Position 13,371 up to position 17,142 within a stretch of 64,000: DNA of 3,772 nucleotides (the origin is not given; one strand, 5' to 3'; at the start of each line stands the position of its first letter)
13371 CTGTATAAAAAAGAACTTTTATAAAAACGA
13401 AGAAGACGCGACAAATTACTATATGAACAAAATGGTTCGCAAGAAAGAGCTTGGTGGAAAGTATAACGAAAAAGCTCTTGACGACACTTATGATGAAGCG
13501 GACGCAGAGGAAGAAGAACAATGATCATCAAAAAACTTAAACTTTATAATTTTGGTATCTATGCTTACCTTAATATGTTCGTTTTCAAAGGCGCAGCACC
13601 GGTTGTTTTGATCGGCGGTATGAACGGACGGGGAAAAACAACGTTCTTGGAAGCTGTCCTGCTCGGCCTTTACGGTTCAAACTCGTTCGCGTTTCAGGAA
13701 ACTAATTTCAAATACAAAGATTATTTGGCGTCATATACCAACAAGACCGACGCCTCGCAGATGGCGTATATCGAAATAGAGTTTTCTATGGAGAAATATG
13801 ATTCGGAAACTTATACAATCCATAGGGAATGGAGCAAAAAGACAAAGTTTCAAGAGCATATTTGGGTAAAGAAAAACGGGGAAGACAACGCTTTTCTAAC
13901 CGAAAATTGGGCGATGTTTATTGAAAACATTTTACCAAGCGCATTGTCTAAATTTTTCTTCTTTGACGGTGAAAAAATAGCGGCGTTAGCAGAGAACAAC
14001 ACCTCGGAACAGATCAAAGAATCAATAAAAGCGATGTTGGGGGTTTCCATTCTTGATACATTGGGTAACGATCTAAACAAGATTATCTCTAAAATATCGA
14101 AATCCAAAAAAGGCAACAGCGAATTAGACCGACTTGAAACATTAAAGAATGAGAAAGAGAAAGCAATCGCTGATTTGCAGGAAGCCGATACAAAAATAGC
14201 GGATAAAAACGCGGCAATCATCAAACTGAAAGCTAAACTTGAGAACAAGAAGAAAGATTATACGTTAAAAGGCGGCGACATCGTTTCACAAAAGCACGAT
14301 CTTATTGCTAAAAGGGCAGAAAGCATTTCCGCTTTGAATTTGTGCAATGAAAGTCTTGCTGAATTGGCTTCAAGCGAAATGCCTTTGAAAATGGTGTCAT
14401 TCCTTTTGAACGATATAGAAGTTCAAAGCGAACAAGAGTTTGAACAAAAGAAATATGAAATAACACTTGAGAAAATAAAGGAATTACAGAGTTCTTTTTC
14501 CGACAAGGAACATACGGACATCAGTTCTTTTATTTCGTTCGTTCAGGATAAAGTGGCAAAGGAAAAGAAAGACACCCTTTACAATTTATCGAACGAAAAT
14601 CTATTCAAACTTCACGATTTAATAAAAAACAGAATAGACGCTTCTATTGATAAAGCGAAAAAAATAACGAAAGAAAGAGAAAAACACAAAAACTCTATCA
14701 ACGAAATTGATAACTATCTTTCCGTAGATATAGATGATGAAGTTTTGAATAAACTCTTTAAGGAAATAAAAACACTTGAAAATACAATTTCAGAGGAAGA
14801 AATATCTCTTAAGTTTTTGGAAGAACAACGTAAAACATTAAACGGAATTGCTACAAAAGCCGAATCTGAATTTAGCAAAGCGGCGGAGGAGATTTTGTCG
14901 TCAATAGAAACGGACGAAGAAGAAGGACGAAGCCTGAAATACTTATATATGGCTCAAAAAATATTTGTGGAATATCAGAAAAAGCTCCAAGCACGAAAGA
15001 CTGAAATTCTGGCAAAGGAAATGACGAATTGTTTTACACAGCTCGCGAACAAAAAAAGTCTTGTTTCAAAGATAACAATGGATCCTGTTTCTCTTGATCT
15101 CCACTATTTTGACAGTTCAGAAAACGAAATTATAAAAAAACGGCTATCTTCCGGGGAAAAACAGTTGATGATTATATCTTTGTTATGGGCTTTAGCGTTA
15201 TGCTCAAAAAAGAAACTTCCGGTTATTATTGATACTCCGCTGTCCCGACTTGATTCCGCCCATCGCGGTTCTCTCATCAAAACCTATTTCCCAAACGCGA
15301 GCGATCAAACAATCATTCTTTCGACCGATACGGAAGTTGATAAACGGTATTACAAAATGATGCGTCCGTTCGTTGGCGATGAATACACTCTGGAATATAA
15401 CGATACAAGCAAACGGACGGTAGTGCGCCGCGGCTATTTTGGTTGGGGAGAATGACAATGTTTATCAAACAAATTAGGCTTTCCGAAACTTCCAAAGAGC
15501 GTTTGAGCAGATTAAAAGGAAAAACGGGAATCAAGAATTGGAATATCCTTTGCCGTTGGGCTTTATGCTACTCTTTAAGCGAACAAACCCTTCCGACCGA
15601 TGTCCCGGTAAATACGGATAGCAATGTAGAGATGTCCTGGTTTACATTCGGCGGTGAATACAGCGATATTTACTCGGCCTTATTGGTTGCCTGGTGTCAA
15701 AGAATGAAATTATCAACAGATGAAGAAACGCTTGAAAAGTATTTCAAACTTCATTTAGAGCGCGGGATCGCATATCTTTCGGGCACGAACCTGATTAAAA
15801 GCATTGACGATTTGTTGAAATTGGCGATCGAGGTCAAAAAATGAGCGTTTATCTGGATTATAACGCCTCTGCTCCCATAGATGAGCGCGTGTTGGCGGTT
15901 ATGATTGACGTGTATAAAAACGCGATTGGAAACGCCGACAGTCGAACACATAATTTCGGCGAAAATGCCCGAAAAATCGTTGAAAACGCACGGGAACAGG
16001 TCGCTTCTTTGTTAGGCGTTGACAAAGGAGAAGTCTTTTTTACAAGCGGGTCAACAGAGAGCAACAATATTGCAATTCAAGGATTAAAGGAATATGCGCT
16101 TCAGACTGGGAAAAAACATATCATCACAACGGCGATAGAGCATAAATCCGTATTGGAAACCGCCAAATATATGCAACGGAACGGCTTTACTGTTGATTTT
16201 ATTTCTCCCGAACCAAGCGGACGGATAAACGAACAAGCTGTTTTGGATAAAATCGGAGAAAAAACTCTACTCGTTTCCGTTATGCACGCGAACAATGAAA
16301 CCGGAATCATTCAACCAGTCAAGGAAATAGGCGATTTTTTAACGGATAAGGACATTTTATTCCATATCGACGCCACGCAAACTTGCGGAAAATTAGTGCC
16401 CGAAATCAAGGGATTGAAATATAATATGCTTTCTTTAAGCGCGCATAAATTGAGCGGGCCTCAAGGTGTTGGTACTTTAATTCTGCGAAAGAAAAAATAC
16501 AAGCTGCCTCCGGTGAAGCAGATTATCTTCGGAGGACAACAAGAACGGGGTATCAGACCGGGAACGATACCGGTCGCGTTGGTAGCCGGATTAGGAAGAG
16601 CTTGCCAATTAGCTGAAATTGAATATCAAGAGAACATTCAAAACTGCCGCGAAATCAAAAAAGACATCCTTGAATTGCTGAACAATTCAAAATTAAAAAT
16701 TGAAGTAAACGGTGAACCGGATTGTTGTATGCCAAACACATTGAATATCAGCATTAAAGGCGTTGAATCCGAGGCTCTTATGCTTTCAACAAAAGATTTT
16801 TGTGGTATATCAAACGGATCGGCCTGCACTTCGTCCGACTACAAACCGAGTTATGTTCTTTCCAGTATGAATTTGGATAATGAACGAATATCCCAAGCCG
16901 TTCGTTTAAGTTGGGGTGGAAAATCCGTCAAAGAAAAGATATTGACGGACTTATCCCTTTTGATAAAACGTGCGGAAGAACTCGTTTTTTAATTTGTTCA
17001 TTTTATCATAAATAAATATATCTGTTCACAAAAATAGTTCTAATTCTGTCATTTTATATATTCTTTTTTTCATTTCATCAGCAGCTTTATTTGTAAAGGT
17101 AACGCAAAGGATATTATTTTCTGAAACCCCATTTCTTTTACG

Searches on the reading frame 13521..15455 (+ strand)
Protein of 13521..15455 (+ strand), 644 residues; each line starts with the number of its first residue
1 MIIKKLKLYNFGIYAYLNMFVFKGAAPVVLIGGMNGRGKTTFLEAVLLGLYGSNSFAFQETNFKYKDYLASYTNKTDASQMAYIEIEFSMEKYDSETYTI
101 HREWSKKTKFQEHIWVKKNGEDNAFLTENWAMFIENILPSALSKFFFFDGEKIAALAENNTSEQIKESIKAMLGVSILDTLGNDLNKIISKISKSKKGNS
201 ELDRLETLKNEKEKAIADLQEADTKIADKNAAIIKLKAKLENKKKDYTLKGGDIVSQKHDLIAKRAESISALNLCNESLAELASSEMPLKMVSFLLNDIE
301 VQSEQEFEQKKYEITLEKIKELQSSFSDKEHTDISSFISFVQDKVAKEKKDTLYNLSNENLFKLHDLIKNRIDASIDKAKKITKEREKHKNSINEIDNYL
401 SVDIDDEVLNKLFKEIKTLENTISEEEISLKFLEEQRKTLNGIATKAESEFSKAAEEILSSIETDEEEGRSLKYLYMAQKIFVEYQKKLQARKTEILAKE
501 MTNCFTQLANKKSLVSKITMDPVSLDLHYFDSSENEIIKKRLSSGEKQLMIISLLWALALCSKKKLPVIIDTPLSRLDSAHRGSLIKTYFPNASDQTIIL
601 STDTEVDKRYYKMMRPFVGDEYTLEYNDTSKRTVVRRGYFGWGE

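Call 3: search_protein_families(library=padloc, proteins=[window:13521-15455:+], max_evalue=0.01)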
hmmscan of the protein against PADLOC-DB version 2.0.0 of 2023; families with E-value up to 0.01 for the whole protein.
window:13521-15455:+ (644 aa): 54 families (the best 25 are shown)
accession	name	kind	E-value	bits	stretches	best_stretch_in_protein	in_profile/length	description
PDLC02665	DndD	-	2e-220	731.9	1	1-640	1-645/645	DndD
PDLC02668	DndD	-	6.4e-155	515.8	1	1-640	1-658/659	DndD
PDLC02752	PbeC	-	2.2e-147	490.5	1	1-633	1-640/644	PbeC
PDLC02740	PbeC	-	2.7e-144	480.5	1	1-632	1-647/648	PbeC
PDLC02731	PbeC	-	1.8e-140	467.8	1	1-628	1-645/645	PbeC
PDLC02667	DndD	-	5.5e-136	453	1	1-640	1-655/657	DndD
PDLC02756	PbeC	-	8.1e-136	452.6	1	1-626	1-643/643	PbeC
PDLC02663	DndD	-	2.8e-135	450.7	1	1-640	1-671/675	DndD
PDLC02754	PbeC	-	4.5e-83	278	1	3-632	3-645/646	PbeC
PDLC02664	DndD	-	4e-70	235.1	1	1-640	1-661/662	DndD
PDLC02727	PbeC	-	2.5e-63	212.7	1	1-632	1-659/660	PbeC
PDLC02735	PbeC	-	1.3e-62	210.5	1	27-626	35-652/652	PbeC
PDLC02666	DndD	-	4.2e-52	175.6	1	25-640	30-664/665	DndD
PDLC02736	PbeC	-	1.2e-51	174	2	134-627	163-673/685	PbeC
PDLC02733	PbeC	-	3e-47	159.5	2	1-424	1-446/672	PbeC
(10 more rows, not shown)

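Call 4: search_protein_families(library=pfam, proteins=[window:13521-15455:+], max_evalue=0.01)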
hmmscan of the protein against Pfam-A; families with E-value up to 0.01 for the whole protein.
window:13521-15455:+ (644 aa): 5 families
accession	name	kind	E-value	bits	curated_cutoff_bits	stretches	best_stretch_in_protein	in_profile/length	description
PF13476.12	AAA_23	-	7.9e-16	59.7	27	1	5-246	1-199/201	AAA domain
PF02463.25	SMC_N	-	0.00013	21.9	40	1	3-114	2-113/220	RecF/RecN/SMC N terminal domain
PF13555.12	AAA_29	-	0.00038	20.6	27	1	4-58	2-54/61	P-loop containing region of AAA domain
PF13175.12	AAA_15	-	0.0005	20.2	32.1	1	1-338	1-272/374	AAA ATPase domain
PF13514.12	AAA_27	-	0.0017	18.4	22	1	1-65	1-65/206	AAA domain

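Call 5: search_protein_families(library=ncbifam, proteins=[window:13521-15455:+], max_evalue=0.01)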
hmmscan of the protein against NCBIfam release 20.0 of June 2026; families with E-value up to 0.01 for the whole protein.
window:13521-15455:+ (644 aa): 7 families
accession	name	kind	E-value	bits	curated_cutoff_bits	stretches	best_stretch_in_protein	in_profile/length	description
TIGR03185.1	DNA_S_dndD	equivalog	1.4e-135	453.3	245.85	1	1-640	1-650/650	DNA sulfur modification protein DndD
NF003034.1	PRK03918.1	equivalog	1.5e-10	39.7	700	1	1-247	1-230/878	DNA double-strand break repair ATPase Rad50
NF045780.1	TrlF_fam_ATP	equivalog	1.8e-07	30.3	350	1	30-573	314-852/944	TrlF family AAA-like ATPase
TIGR00611.2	recf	equivalog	2.6e-07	30.1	172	1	3-53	1-48/339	DNA replication/repair protein RecF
NF002572.0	PRK02224.1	equivalog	8.7e-07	27.6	1087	1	1-57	1-54/888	DNA double-strand break repair ATPase Rad50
NF045487.1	ASRP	equivalog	0.00051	18.8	300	0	30-472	18-420/593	archaea-specific SMC-related protein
NF010068.0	PRK13548.1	equivalog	0.0019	17.4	261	0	540-593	136-190/261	heme ABC transporter ATP-binding protein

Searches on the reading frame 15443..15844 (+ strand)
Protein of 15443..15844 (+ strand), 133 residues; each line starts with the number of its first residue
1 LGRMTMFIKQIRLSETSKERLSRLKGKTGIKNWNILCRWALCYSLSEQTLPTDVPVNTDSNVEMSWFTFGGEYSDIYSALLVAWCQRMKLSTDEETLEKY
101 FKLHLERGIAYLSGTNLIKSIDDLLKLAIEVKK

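Call 3: search_protein_families(library=padloc, proteins=[window:15443-15844:+], max_evalue=0.01)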
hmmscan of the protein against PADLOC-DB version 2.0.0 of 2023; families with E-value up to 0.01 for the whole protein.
window:15443-15844:+ (133 aa): 3 families
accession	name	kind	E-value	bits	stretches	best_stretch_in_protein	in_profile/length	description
PDLC02669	DndE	-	1.9e-19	67.7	1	8-128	5-120/128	DndE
PDLC02671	DndE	-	2.4e-11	42.3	1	7-118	2-108/111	DndE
PDLC02670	DndE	-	3.6e-05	22.1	1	9-123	2-113/122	DndE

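Call 4: search_protein_families(library=pfam, proteins=[window:15443-15844:+], max_evalue=0.01)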
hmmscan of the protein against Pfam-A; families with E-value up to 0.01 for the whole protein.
window:15443-15844:+ (133 aa): 1 family
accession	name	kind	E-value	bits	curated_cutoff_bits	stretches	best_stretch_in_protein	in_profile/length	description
PF08870.17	DndE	-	7.5e-43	145.8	25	1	10-118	1-109/111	DNA sulphur modification protein DndE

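Call 5: search_protein_families(library=ncbifam, proteins=[window:15443-15844:+], max_evalue=0.01)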
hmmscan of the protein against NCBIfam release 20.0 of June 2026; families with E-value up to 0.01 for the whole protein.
window:15443-15844:+ (133 aa): 1 family
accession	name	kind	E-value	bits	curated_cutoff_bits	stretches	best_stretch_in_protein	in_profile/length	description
TIGR03184.1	DNA_S_dndE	equivalog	2.3e-36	124.4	71.85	1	11-114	1-103/104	DNA sulfur modification protein DndE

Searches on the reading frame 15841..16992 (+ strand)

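Call 3: search_protein_families(library=padloc, proteins=[window:15841-16992:+], max_evalue=0.01)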
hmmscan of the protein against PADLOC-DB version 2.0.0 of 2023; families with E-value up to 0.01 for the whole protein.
window:15841-16992:+ (383 aa): 2 families
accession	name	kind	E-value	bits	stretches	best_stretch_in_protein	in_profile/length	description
PDLC02759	SspA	-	6.1e-127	422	1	4-378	1-370/374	SspA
PDLC02657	DndA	-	4.9e-123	409.1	1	3-369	1-363/372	DndA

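Call 4: search_protein_families(library=pfam, proteins=[window:15841-16992:+], max_evalue=0.01)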
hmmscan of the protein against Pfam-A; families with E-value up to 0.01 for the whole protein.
window:15841-16992:+ (383 aa): 2 families
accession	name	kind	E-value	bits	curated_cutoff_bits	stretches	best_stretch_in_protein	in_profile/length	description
PF00266.25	Aminotran_5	-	6.8e-68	229.7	21.5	1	3-360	1-361/371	Aminotransferase class-V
PF01212.27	Beta_elim_lyase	-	5.3e-05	23.1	27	1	47-179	34-170/288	Beta-eliminating lyase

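Call 5: search_protein_families(library=ncbifam, proteins=[window:15841-16992:+], max_evalue=0.01)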
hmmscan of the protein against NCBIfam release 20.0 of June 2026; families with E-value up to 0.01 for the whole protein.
window:15841-16992:+ (383 aa): 26 families (the best 25 are shown)
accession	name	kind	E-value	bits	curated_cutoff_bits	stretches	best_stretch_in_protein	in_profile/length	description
TIGR03235.1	DNA_S_dndA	equivalog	5.5e-134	446.9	480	1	4-358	1-353/353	cysteine desulfurase DndA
NF010611.0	PRK14012.1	equivalog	1.3e-108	363.5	548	1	2-379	6-380/406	IscS subfamily cysteine desulfurase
TIGR02006.1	IscS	equivalog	2.5e-106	356.1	643.2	1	2-375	4-372/402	IscS subfamily cysteine desulfurase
TIGR03402.1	FeS_nifS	equivalog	9.1e-102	340.6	530.75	1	3-368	1-360/379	cysteine desulfurase NifS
NF002806.0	PRK02948.1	subfamily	2.8e-84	283.3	304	1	3-374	2-368/381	IscS subfamily cysteine desulfurase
TIGR03403.1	nifS_epsilon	equivalog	8.2e-72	242.1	587.7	1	3-368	1-363/382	NifS family cysteine desulfurase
TIGR01977.1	am_tr_V_EF2568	hypoth_equivalog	3.8e-39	134.8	377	1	3-233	1-226/376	cysteine desulfurase family protein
TIGR01979.1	sufS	subfamily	1.1e-36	126.6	475.1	1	3-226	20-245/403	SufS family cysteine desulfurase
NF040779.1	Sec_lyase_SclA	exception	2.3e-23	82.7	525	1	3-221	1-217/378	selenocysteine lyase SclA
NF006791.0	PRK09295.1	equivalog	7.8e-21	74.6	661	1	3-219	25-242/406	cysteine desulfurase SufS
TIGR01976.1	am_tr_V_VC1184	hypoth_equivalog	9.1e-21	74.6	352.35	1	3-264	20-282/401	cysteine desulfurase-like protein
NF041166.1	f2_encap_cargo1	exception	8.1e-20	71.5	800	1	3-217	247-462/623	family 2A encapsulin nanocompartment cargo protein cysteine desulfurase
NF008126.0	PRK10874.1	equivalog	4.3e-18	65.6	607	1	2-215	20-234/401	cysteine desulfurase CsdA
TIGR03392.1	FeS_syn_CsdA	equivalog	9.2e-18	64.6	493.6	1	2-214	17-230/398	cysteine desulfurase CsdA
TIGR04343.1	egtE_PLP_lyase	equivalog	9.8e-14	50.9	400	1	40-218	49-218/370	ergothioneine biosynthesis PLP-dependent enzyme EgtE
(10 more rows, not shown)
